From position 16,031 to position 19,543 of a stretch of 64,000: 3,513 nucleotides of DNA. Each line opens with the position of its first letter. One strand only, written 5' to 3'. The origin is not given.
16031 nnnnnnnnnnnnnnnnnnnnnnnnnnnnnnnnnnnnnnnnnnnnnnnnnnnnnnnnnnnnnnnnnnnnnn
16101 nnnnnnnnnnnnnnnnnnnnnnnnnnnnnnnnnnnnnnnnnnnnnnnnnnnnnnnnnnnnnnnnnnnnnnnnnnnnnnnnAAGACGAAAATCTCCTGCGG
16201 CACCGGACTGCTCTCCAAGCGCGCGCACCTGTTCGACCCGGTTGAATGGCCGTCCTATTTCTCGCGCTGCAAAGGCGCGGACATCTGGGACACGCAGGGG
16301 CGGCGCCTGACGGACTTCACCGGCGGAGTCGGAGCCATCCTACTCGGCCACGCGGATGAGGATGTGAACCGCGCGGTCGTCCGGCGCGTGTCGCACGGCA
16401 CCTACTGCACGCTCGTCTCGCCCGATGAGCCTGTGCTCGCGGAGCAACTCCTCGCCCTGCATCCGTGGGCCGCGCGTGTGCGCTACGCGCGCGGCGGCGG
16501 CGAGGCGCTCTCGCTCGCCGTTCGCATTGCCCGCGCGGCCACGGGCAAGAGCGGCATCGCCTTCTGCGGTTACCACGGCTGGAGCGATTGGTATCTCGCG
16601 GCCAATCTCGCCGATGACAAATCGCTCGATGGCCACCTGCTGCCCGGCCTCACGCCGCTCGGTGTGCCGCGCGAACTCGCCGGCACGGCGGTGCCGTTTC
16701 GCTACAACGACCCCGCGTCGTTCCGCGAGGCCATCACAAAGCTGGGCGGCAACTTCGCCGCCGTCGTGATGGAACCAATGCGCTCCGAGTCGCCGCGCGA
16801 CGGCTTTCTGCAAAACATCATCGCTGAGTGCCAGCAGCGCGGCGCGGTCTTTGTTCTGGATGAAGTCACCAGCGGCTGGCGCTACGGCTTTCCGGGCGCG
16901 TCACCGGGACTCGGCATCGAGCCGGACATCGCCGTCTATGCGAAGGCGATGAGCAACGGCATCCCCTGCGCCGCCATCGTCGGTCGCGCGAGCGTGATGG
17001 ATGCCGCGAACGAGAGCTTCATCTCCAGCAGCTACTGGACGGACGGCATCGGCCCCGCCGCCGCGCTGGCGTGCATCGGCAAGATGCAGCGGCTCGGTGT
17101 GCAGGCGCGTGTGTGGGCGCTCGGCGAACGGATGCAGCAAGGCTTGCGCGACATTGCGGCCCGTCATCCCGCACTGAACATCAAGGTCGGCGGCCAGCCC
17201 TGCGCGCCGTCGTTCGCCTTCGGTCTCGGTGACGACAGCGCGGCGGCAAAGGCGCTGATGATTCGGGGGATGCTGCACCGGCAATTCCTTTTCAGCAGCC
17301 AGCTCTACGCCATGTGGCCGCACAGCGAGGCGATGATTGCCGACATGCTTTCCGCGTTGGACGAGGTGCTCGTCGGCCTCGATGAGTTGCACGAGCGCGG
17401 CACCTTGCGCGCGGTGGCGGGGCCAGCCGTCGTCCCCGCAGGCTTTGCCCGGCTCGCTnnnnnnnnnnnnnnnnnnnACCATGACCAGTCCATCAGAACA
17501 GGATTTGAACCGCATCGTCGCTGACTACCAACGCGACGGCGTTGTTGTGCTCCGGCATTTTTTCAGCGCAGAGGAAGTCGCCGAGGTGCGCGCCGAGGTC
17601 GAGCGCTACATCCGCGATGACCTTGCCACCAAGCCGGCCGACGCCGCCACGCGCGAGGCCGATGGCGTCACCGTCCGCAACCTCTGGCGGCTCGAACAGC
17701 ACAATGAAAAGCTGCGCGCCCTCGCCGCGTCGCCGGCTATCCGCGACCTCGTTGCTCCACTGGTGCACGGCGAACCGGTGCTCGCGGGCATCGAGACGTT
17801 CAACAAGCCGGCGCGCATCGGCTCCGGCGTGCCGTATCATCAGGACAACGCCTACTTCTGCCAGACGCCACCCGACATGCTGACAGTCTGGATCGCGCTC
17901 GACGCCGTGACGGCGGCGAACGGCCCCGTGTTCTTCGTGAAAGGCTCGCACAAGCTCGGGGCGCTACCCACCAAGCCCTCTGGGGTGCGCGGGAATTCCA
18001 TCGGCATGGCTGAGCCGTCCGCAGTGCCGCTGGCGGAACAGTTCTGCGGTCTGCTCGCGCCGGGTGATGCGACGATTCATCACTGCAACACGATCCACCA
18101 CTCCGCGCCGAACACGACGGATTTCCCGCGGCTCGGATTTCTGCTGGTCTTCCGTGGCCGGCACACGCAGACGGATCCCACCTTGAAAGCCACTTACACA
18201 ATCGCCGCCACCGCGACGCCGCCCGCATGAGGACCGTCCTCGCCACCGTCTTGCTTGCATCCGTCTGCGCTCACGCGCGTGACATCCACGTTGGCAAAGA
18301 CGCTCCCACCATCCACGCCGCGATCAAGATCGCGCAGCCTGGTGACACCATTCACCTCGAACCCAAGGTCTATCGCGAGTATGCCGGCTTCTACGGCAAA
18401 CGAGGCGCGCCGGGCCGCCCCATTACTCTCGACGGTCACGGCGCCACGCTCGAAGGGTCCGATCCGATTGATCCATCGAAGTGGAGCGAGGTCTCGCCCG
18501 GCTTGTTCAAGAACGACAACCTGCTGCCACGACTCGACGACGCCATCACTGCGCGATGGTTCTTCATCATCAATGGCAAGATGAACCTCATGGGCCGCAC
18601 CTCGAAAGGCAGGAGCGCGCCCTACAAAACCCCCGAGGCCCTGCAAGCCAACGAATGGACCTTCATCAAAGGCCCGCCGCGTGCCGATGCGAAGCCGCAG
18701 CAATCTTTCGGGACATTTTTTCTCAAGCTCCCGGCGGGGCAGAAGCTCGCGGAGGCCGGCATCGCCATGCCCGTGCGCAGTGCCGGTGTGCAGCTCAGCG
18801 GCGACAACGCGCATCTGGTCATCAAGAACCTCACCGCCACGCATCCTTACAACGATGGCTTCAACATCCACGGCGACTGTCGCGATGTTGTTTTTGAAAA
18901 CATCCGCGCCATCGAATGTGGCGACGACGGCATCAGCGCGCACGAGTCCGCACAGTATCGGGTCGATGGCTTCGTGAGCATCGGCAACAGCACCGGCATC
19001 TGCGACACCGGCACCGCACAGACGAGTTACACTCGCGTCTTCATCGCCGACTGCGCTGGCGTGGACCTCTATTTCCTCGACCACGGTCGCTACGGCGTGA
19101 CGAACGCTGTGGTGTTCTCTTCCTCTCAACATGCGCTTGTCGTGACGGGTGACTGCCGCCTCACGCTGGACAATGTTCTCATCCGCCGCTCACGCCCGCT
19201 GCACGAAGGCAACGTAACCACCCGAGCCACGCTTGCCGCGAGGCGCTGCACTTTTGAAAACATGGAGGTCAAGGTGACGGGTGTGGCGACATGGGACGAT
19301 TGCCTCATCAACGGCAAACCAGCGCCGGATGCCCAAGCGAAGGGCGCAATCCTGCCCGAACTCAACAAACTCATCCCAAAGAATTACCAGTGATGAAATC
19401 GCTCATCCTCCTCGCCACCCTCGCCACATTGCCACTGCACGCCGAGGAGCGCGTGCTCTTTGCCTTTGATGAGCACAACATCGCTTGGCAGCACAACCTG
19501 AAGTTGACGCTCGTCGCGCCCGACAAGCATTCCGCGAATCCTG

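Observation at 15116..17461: Unusual single-polypeptide fusion of an amidohydrolase_2 domain and a GSA-like class III PLP enzyme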

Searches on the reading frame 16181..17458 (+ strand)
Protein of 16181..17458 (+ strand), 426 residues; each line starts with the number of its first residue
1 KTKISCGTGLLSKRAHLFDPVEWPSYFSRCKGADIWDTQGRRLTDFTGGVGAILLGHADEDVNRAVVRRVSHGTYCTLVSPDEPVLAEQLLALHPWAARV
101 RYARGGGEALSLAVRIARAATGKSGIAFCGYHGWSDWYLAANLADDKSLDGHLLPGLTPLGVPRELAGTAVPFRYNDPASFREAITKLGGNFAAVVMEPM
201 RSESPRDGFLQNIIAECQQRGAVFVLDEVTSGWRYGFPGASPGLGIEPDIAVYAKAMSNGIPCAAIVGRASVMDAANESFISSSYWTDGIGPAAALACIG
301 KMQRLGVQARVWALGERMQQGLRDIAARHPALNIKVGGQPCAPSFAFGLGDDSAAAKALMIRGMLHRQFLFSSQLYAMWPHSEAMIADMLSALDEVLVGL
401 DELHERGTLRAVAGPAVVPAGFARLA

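Call 12: search_solved_structures(query=window:16181-17458:+, max_evalue=1e-10, show_alignments=2)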
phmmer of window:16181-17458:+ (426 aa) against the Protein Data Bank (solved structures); distinct sequences matched with E-value up to 1e-10: 97 (the best 60 are shown).
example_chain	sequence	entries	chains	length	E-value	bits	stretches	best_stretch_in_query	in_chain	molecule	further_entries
7lm0_A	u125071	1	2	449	4.4e-38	134.6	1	29-330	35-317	C-6' aminotransferase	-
3l44_A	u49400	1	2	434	1.4e-37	132.9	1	24-330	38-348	Glutamate-1-semialdehyde 2,1-aminomutase 1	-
2e7u_A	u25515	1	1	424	2.9e-37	131.9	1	23-327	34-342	Glutamate-1-semialdehyde 2,1-aminomutase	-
6dvs_A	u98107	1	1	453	4.9e-37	131.2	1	16-329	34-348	D-phenylglycine aminotransferase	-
6g1f_A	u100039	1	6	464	5.2e-37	131.1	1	16-329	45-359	D-phenylglycine aminotransferase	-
2cy8_A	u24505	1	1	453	9.5e-37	130.2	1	18-329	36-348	D-phenylglycine aminotransferase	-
7lld_A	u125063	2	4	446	1e-36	130.1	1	22-331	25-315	C-6' aminotransferase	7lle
4zm3_A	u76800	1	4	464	2.8e-35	125.4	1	29-354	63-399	Aminotransferase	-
4zm4_A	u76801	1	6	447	7e-35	124.1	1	29-354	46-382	Aminotransferase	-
5i92_A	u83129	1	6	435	1.4e-33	119.8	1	23-338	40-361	Glutamate-1-semialdehyde 2,1-aminomutase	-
6w80_A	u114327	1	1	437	1.6e-33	119.6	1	24-327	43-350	Glutamate-1-semialdehyde 2,1-aminomutase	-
4e77_A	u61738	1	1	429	5.8e-33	117.7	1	24-328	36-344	Glutamate-1-semialdehyde 2,1-aminomutase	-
1sf2_A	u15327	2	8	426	6.5e-33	117.6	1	24-334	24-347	4-aminobutyrate aminotransferase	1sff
1szk_A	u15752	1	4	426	2.2e-32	115.8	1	24-334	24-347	4-aminobutyrate aminotransferase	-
1szu_A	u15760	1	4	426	2.4e-32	115.7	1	24-334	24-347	4-aminobutyrate aminotransferase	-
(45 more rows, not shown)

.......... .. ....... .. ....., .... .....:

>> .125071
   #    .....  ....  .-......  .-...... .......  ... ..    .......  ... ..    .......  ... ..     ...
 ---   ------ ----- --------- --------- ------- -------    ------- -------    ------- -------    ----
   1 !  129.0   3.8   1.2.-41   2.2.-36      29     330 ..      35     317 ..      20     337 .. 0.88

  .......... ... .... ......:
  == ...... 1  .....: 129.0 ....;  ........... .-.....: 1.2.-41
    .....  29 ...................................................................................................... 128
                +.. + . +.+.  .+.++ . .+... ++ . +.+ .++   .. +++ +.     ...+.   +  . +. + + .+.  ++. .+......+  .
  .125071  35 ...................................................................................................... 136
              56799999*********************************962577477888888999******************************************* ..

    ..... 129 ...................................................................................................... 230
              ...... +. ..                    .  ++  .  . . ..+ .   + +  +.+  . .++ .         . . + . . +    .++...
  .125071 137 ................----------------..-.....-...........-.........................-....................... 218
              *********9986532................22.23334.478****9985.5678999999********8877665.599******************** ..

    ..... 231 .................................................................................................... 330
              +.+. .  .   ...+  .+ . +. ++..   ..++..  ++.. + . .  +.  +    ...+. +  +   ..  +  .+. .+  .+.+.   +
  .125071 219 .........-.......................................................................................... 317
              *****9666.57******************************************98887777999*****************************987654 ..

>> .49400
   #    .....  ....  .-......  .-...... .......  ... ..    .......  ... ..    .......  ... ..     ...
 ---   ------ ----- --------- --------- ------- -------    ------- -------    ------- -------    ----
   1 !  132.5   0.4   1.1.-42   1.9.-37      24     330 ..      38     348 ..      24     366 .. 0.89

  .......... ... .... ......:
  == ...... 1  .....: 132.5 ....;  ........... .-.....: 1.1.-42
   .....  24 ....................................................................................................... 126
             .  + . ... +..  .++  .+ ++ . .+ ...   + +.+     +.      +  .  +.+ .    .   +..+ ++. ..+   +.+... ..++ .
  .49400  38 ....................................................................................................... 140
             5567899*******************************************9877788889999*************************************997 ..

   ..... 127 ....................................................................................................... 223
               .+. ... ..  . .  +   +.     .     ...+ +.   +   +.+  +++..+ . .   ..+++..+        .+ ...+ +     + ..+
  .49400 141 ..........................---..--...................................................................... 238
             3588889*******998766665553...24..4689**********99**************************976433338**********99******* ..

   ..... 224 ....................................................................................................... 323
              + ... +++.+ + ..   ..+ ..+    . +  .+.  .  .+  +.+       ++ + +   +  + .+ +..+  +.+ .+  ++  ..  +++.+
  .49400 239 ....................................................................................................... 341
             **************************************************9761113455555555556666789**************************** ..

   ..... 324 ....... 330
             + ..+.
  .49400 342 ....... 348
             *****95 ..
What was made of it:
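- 16259..17458 (+): C-terminal class-III (fold-type I) PLP domain, residues 382-781. It carries the GYHGW motif (485-489), D582 (nt 16859-16861), the PLP lysine K610 (nt 16943-16945) and a conserved C-terminal GFARL(A/V/T). Best solved relatives are the C-6' aminotransferase 7lm0, GSAM and D-phenylglycine aminotransferase, E about 1e-37 (call 12).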

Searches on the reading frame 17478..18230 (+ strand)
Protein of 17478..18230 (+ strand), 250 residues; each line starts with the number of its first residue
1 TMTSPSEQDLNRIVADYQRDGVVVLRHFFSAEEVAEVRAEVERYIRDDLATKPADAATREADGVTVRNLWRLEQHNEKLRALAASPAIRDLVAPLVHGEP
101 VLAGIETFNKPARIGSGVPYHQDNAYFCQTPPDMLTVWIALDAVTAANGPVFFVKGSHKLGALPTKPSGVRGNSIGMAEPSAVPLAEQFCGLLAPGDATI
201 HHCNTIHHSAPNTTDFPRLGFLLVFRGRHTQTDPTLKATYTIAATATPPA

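Call 51: search_protein_families(library=pfam, proteins=[window:17478-18230:+], max_evalue=0.01)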
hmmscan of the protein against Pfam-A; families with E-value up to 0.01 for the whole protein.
window:17478-18230:+ (250 aa): 3 families
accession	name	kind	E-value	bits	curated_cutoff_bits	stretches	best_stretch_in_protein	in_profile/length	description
PF05721.19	PhyH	-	1e-34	121.2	22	1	17-218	1-211/213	Phytanoyl-CoA dioxygenase (PhyH)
PF23169.1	HalD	-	0.002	18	26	1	7-102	3-99/228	Halogenase D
PF07350.19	Gig2-like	-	0.0087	15.3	27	0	12-52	66-106/408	Gig2-like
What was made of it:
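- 17481..18230 (+): PhyH-family Fe(II)/2-oxoglutarate dioxygenase gene directly downstream. Pfam PhyH E 1e-34 (call 51).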

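Call 65: search_solved_structures(query=window:17481-18227:+, max_evalue=0.001)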
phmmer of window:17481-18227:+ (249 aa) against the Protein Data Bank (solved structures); distinct sequences matched with E-value up to 0.001: 17.
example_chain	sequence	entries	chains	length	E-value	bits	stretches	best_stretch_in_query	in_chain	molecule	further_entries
6zyk_A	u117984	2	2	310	1.6e-16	63.5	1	81-224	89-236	Monooxygenase | Uncharacterized protein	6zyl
5ep9_A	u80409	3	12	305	3.4e-16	62.5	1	8-227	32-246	SnoN,Epimerase SnoN | SnoN,SnoN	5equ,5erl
4xab_A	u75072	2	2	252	6.3e-15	58.3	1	107-229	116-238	EvdO2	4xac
4mhr_A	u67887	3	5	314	6.8e-13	51.6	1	11-226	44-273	Ectoine hydroxylase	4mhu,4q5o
3emr_A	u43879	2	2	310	2.1e-11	46.8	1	14-226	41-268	EctD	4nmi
9c9n_A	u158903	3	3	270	5.6e-11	45.4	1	13-221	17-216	Fe/2-OG dependent dioxygenase MysH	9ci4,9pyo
9pze_A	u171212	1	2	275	5.9e-11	45.3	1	13-221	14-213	Fe/2-OG dependent dioxygenase MysH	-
7dt0_A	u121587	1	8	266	3.3e-10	42.9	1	13-235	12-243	Phytanoyl-CoA dioxygenase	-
7dzz_A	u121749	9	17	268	7.6e-10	41.7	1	13-235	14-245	Phytanoyl-CoA dioxygenase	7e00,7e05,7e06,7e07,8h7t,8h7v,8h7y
7e01_A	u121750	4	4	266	7.7e-10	41.6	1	13-235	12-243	Phytanoyl-CoA dioxygenase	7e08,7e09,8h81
5nch_A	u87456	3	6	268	9.2e-10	41.4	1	13-225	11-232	Leucine hydroxylase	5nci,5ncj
2opw_A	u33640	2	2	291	8.1e-09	38.3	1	72-220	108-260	PHYHD1 protein | Phytanoyl-CoA dioxygenase domain-containing protein 1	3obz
5epa_A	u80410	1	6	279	7.5e-08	35.1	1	11-226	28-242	SnoK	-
2rdn_A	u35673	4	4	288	4.8e-07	32.5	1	92-219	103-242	1-deoxypentalenic acid 11-beta hydroxylase; Fe(II)/alpha-ketoglutarate dependent hydroxyla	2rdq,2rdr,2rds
5m0t_A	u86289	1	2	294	9.3e-07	31.6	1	15-247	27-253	Alpha-ketoglutarate-dependent non-heme iron oxygenase EasH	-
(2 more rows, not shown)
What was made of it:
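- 17481..18230 (+): Nearest solved relatives are an uncharacterised monooxygenase (6zyk), SnoN/SnoK, EvdO2 and EctD (call 65).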

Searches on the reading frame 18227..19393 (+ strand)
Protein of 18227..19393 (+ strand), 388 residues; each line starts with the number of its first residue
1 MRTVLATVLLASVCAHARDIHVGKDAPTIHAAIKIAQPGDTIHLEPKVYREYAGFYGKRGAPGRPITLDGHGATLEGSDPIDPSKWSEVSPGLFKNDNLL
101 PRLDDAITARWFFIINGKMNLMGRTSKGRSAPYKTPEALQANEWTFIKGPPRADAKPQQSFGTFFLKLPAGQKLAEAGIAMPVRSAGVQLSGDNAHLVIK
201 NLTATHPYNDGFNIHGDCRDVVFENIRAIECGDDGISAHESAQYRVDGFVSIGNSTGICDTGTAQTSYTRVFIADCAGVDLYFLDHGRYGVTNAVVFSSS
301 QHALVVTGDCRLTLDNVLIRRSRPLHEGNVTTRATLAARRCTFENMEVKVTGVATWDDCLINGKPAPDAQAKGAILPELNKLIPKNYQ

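Call 3: search_protein_families(library=pfam, proteins=[window:18227-19393:+], max_evalue=0.01)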
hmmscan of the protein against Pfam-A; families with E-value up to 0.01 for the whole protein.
window:18227-19393:+ (388 aa): 1 family
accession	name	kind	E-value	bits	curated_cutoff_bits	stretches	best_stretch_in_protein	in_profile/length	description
PF13229.12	Beta_helix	-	9.2e-06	25.8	25.9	1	186-259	70-143/158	Right handed beta helix region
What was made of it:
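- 18227..19393 (+): Right-handed beta-helix protein gene with a hydrophobic, signal-like N-terminus. Pfam Beta_helix E 9e-6, just below the gathering score (call 3).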

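Call 4: search_protein_families(library=ncbifam, proteins=[window:18227-19393:+], max_evalue=0.01)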
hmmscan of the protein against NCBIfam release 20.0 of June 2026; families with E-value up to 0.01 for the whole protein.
window:18227-19393:+ (388 aa): 0 families
